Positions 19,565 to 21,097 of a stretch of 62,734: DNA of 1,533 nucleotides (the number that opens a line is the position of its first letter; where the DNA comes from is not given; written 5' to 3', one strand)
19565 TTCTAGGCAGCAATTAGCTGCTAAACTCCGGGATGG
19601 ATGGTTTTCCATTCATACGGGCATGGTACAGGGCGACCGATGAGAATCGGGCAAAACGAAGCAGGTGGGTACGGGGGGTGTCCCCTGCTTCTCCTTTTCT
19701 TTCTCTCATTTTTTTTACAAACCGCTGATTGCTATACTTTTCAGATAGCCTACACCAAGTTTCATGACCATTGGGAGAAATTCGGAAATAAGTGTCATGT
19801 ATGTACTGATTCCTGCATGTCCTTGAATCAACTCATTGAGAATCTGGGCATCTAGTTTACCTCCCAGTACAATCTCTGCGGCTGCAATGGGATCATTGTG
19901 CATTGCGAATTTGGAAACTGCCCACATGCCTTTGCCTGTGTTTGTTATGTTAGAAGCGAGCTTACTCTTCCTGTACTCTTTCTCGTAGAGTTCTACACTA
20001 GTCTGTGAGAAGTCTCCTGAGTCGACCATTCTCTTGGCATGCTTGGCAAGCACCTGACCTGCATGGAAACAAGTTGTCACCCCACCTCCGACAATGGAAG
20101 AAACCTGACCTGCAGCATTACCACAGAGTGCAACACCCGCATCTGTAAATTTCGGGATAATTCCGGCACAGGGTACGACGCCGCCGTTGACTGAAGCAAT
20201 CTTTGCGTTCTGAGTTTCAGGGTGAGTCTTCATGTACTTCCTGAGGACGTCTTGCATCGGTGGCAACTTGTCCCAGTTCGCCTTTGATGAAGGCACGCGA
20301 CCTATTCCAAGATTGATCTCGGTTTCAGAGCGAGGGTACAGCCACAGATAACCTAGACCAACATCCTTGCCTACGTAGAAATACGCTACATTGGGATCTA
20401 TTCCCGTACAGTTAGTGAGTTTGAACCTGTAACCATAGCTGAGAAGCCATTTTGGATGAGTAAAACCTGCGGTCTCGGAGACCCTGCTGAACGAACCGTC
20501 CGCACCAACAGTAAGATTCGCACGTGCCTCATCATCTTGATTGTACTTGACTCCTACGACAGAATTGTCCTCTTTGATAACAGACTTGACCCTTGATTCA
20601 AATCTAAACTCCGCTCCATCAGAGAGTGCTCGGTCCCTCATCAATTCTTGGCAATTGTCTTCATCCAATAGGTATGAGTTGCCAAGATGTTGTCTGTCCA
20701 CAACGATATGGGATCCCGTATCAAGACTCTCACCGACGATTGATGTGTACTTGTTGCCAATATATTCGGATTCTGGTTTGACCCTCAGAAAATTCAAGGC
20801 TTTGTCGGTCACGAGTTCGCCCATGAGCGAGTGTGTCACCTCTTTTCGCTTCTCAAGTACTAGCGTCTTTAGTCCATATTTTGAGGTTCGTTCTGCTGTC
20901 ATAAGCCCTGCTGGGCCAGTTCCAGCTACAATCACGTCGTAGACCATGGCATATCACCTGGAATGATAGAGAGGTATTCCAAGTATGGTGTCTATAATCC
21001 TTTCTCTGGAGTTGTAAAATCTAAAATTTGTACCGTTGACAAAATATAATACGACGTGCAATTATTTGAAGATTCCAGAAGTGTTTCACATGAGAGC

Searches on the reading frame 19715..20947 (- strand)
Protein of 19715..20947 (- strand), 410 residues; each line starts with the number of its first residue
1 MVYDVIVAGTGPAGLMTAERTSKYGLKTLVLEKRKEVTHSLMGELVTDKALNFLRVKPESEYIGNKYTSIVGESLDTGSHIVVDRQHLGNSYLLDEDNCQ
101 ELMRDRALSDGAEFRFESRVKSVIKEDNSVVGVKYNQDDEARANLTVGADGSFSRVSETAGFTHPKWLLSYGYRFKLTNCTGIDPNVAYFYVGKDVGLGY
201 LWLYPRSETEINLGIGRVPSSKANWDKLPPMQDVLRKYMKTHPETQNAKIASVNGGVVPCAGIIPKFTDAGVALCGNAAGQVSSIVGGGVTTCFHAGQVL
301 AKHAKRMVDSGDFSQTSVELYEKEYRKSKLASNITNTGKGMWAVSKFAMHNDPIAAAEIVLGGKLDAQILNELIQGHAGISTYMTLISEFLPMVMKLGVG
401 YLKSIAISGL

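Call 64: search_protein_families(library=pfam, proteins=[window:19715-20947:-], max_evalue=0.00001)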
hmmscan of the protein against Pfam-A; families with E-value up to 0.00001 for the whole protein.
window:19715-20947:- (410 aa): 7 families
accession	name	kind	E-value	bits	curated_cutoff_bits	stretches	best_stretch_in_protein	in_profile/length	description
PF01494.25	FAD_binding_3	-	4.3e-16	59.5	22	1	3-163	2-170/349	FAD binding domain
PF22578.2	GGR_cat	-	1.2e-11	44.8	27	1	172-258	5-88/88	Geranylgeranyl reductase catalytic domain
PF01266.30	DAO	-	4.9e-10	39.9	27.9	0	103-302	155-352/353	FAD dependent oxidoreductase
PF03486.20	HI0933_like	-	1.6e-09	38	50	0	4-39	2-37/244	HI0933-like protein Rossmann domain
PF00890.30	FAD_binding_2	-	1.1e-07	31.9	20.4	0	4-36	1-33/414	FAD binding domain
PF05834.18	Lycopene_cycl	-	1.4e-07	31.4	23.4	0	4-156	1-145/380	Lycopene cyclase protein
PF07992.20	Pyr_redox_2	-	2.2e-06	27.7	26.1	0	3-58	1-54/291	Pyridine nucleotide-disulphide oxidoreductase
